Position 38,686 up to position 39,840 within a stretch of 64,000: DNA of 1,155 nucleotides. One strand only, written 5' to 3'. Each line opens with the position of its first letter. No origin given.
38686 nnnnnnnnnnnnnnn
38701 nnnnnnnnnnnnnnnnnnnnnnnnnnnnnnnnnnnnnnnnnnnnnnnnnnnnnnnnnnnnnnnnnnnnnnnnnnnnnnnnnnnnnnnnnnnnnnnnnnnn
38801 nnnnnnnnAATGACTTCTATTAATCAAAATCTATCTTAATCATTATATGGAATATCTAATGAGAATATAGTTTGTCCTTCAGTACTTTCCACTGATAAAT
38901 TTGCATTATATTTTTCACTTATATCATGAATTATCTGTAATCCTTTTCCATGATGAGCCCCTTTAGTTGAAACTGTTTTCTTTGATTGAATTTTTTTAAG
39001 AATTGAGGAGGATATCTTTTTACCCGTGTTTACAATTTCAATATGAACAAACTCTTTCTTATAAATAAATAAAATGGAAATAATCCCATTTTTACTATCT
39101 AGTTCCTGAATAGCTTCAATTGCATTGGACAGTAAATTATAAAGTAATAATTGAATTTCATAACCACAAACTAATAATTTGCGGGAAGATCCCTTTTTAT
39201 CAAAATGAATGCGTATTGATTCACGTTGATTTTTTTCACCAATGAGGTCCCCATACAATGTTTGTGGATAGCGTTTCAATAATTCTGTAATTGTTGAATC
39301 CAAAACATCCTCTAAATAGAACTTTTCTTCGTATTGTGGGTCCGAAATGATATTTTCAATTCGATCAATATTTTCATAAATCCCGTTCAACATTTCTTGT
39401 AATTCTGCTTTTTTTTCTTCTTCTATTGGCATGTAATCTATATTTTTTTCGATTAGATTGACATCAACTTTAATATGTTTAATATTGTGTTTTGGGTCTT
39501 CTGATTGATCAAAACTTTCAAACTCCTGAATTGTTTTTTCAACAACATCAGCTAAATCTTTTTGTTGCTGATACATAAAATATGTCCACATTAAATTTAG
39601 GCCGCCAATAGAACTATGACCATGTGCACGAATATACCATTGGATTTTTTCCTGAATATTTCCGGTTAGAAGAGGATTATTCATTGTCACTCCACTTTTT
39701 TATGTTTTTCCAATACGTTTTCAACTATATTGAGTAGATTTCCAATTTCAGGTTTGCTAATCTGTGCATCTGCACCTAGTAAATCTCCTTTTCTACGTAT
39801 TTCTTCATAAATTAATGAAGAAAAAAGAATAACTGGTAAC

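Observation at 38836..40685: CheV-like (CheW-REC) gene translationally coupled to a soluble GHKL ATPase/histidine-kinase-like gene in an archaeon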

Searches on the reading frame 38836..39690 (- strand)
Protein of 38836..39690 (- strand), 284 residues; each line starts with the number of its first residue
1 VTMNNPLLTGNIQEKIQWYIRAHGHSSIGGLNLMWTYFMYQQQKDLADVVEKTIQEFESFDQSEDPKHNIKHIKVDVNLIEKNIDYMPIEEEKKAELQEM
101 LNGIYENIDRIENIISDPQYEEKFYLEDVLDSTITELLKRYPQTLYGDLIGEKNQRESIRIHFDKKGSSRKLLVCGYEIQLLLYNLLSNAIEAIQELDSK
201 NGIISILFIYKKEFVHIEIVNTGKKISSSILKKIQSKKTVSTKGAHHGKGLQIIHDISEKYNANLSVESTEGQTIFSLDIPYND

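Call 3: search_protein_families(library=pfam, proteins=[window:38836-39690:-], max_evalue=0.01)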
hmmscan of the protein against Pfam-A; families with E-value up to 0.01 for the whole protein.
window:38836-39690:- (284 aa): 2 families
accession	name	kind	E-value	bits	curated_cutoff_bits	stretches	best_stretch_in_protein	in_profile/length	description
PF14501.12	HATPase_c_5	-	1.2e-14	54.5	22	1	178-281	5-102/102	GHKL domain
PF02518.31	HATPase_c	-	2.6e-11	44.4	26.4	1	179-282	6-109/111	Histidine kinase-, DNA gyrase B-, and HSP90-like ATPase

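Call 4: search_protein_families(library=ncbifam, proteins=[window:38836-39690:-], max_evalue=0.01)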
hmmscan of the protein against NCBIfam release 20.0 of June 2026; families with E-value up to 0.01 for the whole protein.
window:38836-39690:- (284 aa): 22 families
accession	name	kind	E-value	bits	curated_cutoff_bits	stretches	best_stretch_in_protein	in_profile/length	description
NF008298.1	PRK11086.1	subfamily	6.6e-16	57.8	520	1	182-283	427-526/529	DcuS/MalK family sensor histidine kinase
NF038334.1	malate_HK_MalK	exception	1.1e-12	47.4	800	1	178-283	423-526/533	malate sensor histidine kinase MalK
NF008468.0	PRK11360.1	equivalog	3.2e-11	42.3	646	1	91-283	424-609/616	two-component system sensor histidine kinase AtoS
NF007688.0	PRK10364.1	equivalog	4.1e-11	42.3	479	1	151-282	324-451/460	two-component system sensor histidine kinase ZraS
NF047497.1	HK_LIC_12097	equivalog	5.3e-10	38.6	500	1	177-282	263-366/367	LIC_12097 family sensor histidine kinase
NF041777.1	sens_FixL_Rhizob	equivalog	2.6e-08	33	850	1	149-281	351-480/485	sensor protein FixL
NF049962.1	HisKinFlgSCampy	equivalog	1.1e-07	31.2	600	1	179-278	240-336/338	fla regulon two-component system sensor histidine kinase FlgS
NF038348.1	T2SS_HK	subfamily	1.9e-07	29.9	450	1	182-281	475-572/574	histidine kinase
TIGR02916.1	PEP_his_kin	equivalog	1.9e-06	26.8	300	1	55-281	470-679/679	XrtA/PEP-CTERM system histidine kinase PrsK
TIGR01386.1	cztS_silS_copS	subfamily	2.1e-06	27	292.55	1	183-281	358-457/457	heavy metal sensor histidine kinase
NF033091.0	HK_VanS_ACDEFG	equivalog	2.1e-06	27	400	1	177-281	188-293/293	vancomycin resistance histidine kinase VanS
NF052574.1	HisKinEspCMyxo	equivalog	2.1e-06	26.2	1200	1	179-281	531-636/785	serine histidine kinase EspC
NF008312.0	PRK11100.1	equivalog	6.6e-06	25.2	356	1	95-275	288-466/477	two-component system sensor histidine kinase CreC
TIGR02938.1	nifL_nitrog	equivalog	8.7e-06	24.5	242.45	1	179-268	388-479/494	nitrogen fixation negative regulator NifL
TIGR02966.1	phoR_proteo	equivalog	1.1e-05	24.7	334.2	1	92-273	145-325/333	phosphate regulon sensor histidine kinase PhoR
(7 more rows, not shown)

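Call 9: find_homologous_proteins(query=window:38836-39690:-, max_evalue=0.001)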
Query window:38836-39690:- (284 aa): 45 proteins with E <= 0.001 among 1556 candidates.
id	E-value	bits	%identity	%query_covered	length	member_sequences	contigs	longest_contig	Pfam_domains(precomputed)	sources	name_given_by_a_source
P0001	8.8e-180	614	100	99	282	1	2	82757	PF02518.32,PF14501.13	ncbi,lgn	-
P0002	2.1e-179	613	100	99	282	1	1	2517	PF02518.32,PF14501.13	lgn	-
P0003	5.4e-179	611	99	99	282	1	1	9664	PF02518.32,PF14501.13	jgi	-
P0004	5.6e-178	608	99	99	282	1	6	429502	PF02518.32,PF14501.13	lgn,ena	-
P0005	2.8e-160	550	87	99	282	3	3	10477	PF02518.32,PF14501.13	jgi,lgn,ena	-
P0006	1.2e-153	528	82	99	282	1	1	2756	PF02518.32,PF14501.13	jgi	jgi:signal transduction histidine kinase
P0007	1.1e-152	525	83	99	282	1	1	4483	PF02518.32,PF14501.13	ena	-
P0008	1.4e-151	521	82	99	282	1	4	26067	PF02518.32,PF14501.13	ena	-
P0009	8.0e-151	519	82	99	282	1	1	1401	PF02518.32,PF14501.13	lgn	-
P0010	2.2e-149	514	80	99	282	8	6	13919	PF02518.32,PF14501.13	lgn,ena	-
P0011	4.4e-149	513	80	99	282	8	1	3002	PF02518.32,PF14501.13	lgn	-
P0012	1.9e-145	501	78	99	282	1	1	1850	PF02518.32,PF14501.13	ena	-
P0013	1.1e-142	492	78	99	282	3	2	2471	PF02518.32,PF14501.13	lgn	-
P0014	1.5e-139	482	76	99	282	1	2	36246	PF02518.32,PF14501.13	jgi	jgi:signal transduction histidine kinase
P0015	1.7e-138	478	76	99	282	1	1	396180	PF02518.32,PF14501.13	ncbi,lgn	-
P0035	2.1e-65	239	45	98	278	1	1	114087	PF02518.32,PF14501.13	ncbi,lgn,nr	ncbi:GHKL domain-containing protein [Candidatus Woesearchaeota archaeon]|nr:GHKL domain-containing p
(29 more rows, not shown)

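Call 11: find_related_loci(query=A1, collection=genome_contigs, flank=8000)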
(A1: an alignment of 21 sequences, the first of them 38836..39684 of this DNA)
Query A1 (282 aa) in genome_contigs; peptide patterns used: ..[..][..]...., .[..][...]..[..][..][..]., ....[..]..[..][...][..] (x = any residue, [..] = any of these).
86 stretches matched a pattern; 10 encode a relative of the query (tblastn E <= 1e-3); 10 distinct loci.
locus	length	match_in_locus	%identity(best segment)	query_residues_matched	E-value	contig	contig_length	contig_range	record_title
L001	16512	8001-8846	80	1-282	6e-158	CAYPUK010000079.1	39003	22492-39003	MAG TPA_asm: uncultured Thermoplasmatales archaeon isolate SRP067234_co1_39 genome assembly, contig: k99_795938, whole g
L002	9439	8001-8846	80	1-282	3e-157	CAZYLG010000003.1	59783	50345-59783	MAG TPA_asm: uncultured Thermoplasmatales archaeon isolate SRP332253_co1_132 genome assembly, contig: NODE_512_length_59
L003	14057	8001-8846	78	1-282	3e-151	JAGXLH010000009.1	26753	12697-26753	MAG: Thermoplasmatota archaeon isolate GSL_GSL3510_11 NODE_186_length_26753_cov_10.2189, whole genome shotgun sequence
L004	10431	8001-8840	72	1-282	9e-136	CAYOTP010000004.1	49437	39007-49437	MAG TPA_asm: uncultured Thermoplasmatales archaeon isolate SRP332253_co1_29 genome assembly, contig: NODE_791_length_494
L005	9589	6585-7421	60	1-281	4e-112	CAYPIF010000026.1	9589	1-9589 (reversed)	MAG TPA_asm: uncultured Thermoplasmatales archaeon isolate SRP067234_co1_304 genome assembly, contig: k99_308561, whole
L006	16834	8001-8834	50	1-280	9e-86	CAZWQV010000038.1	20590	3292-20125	MAG TPA_asm: uncultured Thermoplasmatales archaeon isolate binchicken_co129_722 genome assembly, contig: NODE_7408_lengt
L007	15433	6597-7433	39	1-282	1e-65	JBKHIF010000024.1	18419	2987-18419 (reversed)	MAG: Candidatus Woesearchaeota archaeon isolate D1M13_26 NODE_789_length_18419_cov_6.367839, whole genome shotgun sequen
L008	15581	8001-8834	39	1-279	6e-59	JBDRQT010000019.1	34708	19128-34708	MAG: archaeon isolate MEGAHIT-group-2.59 k141_928450, whole genome shotgun sequence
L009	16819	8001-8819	45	1-278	6e-72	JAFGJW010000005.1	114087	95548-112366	MAG: Candidatus Woesearchaeota archaeon isolate Zod_Metabat.297 k87_2473443, whole genome shotgun sequence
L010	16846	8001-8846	42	1-279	3e-66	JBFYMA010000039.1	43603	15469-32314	MAG: Nanoarchaeota archaeon isolate PPR_0050 k121_6150255, whole genome shotgun sequence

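Call 16: search_solved_structures(query=A1, max_evalue=0.01, show_alignments=4)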
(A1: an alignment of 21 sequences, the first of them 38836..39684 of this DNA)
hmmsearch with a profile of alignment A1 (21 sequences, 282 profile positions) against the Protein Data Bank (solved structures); distinct sequences matched with E-value up to 0.01: 41.
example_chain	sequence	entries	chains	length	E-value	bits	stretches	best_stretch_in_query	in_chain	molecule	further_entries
9jfj_A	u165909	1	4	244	2.1e-15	59.7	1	146-280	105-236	Sensor histidine kinase ZraS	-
3d36_A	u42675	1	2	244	9.6e-13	51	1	181-280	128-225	Sporulation kinase B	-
3a0r_A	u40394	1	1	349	1.7e-12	50.2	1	70-280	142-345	Sensor protein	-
3a0t_A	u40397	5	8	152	2.7e-12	49.5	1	153-280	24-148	Sensor protein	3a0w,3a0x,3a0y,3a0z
8a3u_A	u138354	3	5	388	1.9e-11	46.8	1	154-280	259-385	Putative Sensory box protein,Sensor protein FixL | Putative Sensory box protein,Putative Sensory box protein,Sensor protein FixL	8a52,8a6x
8a7f_A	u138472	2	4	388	1.9e-11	46.8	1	154-280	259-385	Putative Sensory box protein,Sensor protein FixL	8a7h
4gcz_A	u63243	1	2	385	6.7e-11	45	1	154-280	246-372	Blue-light photoreceptor, Sensor protein fixL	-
7zp0_A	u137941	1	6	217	2.4e-08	36.6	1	178-278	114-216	Sensor protein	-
4i5s_A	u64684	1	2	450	4.8e-07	32.3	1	168-281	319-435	Putative histidine kinase CovS; VicK-like protein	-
6paj_A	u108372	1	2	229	1.2e-06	31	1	158-279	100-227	Sensor protein SrrB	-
9m08_C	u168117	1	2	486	1.4e-06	30.7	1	180-279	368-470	histidine kinase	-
9p6i_A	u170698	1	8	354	4.1e-06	29.2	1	158-281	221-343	histidine kinase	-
3sl2_A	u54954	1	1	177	4.2e-06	29.2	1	148-281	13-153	Sensor histidine kinase yycG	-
9qjg_A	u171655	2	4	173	9.8e-06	28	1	153-279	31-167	histidine kinase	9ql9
1i5d_A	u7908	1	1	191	1.1e-05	27.8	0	220-279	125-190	CHEMOTAXIS PROTEIN CHEA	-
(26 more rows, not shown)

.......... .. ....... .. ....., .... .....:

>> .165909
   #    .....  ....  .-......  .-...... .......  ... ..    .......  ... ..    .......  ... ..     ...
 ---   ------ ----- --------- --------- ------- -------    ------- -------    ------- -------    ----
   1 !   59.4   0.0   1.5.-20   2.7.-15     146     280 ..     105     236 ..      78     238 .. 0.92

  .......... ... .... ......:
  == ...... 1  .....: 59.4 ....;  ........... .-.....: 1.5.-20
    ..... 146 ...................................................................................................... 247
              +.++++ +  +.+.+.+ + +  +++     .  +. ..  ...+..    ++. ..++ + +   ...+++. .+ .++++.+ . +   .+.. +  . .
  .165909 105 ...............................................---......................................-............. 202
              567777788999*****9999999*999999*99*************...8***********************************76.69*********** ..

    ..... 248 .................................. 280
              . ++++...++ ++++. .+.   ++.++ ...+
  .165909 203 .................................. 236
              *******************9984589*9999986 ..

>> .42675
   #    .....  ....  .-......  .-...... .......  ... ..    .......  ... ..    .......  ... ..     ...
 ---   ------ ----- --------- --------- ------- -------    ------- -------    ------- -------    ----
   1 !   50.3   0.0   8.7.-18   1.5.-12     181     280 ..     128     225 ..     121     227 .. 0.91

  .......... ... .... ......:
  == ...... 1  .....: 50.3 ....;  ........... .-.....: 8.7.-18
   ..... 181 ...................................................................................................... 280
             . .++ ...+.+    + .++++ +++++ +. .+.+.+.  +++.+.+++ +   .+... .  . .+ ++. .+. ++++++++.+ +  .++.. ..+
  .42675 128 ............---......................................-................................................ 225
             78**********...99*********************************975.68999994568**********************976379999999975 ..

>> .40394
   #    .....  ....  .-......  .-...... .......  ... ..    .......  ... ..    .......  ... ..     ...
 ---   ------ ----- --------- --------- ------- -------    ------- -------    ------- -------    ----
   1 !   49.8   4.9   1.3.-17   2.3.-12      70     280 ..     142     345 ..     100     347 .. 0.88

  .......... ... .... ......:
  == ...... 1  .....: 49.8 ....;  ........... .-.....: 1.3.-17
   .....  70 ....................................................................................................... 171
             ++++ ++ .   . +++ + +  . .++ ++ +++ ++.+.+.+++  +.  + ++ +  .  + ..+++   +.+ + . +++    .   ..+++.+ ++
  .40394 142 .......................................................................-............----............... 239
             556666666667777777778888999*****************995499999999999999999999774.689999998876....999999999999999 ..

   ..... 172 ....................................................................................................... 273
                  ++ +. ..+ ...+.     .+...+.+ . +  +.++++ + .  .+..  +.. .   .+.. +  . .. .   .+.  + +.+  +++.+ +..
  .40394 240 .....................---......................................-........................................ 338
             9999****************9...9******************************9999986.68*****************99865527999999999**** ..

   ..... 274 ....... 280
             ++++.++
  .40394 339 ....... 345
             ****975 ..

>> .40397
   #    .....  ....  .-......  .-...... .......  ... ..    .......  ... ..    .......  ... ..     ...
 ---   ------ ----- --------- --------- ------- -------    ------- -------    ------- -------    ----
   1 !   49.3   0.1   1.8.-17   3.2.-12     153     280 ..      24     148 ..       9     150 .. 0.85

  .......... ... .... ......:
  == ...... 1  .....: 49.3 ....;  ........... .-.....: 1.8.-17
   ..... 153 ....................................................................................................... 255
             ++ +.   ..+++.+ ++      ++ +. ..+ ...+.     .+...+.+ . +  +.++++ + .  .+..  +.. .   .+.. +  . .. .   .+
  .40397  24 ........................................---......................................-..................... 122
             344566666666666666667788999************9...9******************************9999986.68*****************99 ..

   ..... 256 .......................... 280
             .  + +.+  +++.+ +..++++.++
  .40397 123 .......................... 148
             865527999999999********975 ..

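Call 24: search_protein_families(library=pfam, alignment_id=A1, max_evalue=10)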
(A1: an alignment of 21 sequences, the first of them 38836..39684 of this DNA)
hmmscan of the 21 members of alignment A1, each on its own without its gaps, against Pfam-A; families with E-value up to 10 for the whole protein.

A. member 1, window:38836-39684:- (282 aa): 3 families
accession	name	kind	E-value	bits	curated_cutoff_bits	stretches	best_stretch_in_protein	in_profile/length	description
PF14501.12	HATPase_c_5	-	1.2e-14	54.5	22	1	176-279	5-102/102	GHKL domain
PF02518.31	HATPase_c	-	2.6e-11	44.4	26.4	1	177-280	6-109/111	Histidine kinase-, DNA gyrase B-, and HSP90-like ATPase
PF00512.31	HisKA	-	0.14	12.6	26.9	1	90-115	31-56/66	His Kinase A (phospho-acceptor) domain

B. families by the number of members that match (of 21 scanned): 68 families (the first 25 are shown)
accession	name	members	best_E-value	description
PF02518.31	HATPase_c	21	3.1e-20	Histidine kinase-, DNA gyrase B-, and HSP90-like ATPase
PF14501.12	HATPase_c_5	21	1.2e-14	GHKL domain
PF13581.12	HATPase_c_2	18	1.6e-07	Histidine kinase-like ATPase domain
PF15188.11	CCDC-167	8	4.9e-05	Coiled-coil domain-containing protein 167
PF13589.12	HATPase_c_3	5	1.8e-06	Histidine kinase-, DNA gyrase B-, and HSP90-like ATPase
PF17107.11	SesA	5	0.0077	N-terminal domain on NACHT_NTPase and P-loop NTPases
PF05531.17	NPV_P10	4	0.049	Nucleopolyhedrovirus P10 protein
PF24760.1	TPR_IF140_C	3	0.001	IF140 C-terminal TPR domain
PF00106.31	adh_short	2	0.00062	short chain dehydrogenase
PF16283.10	DUF4929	2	0.012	Domain of unknown function (DUF4929)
PF25417.1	DUF7889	2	0.081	Family of unknown function (DUF7889)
PF00512.31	HisKA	2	0.14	His Kinase A (phospho-acceptor) domain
PF07160.18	SKA1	1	0.0046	Spindle and kinetochore-associated protein 1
PF19238.5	Radical_SAM_2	1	0.0056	Radical SAM-like domain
PF04297.20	UPF0122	1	0.0065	Putative helix-turn-helix protein, YlxM / p13 like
PF06580.19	His_kinase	1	0.025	Histidine kinase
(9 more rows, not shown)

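Call 25: predict_structure(alignment_id=A1)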
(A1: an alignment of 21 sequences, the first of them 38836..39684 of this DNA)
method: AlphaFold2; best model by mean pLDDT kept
length: 282 residues; sequences in the alignment: 21
mean_pLDDT: 86.1   pTM: 0.78
mean pLDDT of the five models: 86.1, 85.8, 84.2, 83.1, 81.9
residues with pLDDT >= 90: 147; 70-90: 107; 50-70: 18; < 50: 10
segments of 3 or more residues with pLDDT < 50: 1-7, 240-242
pLDDT, mean of each block of 10 residues (from residue 1): 45 73 79 93 93 84 85 94 90 93 88 82 92 89 91 90 95 90 93 92 97 97 88 67 62 87 91 95 73
secondary structure, 60 per line:
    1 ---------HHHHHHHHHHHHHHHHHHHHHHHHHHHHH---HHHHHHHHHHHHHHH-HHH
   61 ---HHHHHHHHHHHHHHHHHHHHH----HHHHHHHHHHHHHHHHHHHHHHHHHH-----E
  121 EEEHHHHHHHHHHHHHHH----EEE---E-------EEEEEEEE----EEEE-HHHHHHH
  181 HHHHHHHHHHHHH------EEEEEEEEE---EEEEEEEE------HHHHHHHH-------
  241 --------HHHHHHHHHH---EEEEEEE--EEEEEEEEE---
elements in order: H10-38 H42-56 H64-84 H89-114 E120-123 H124-138 E143-145 E157-164 E169-172 H174-193 E200-208 E212-219 H226-233 H249-258 E262-268 E271-279
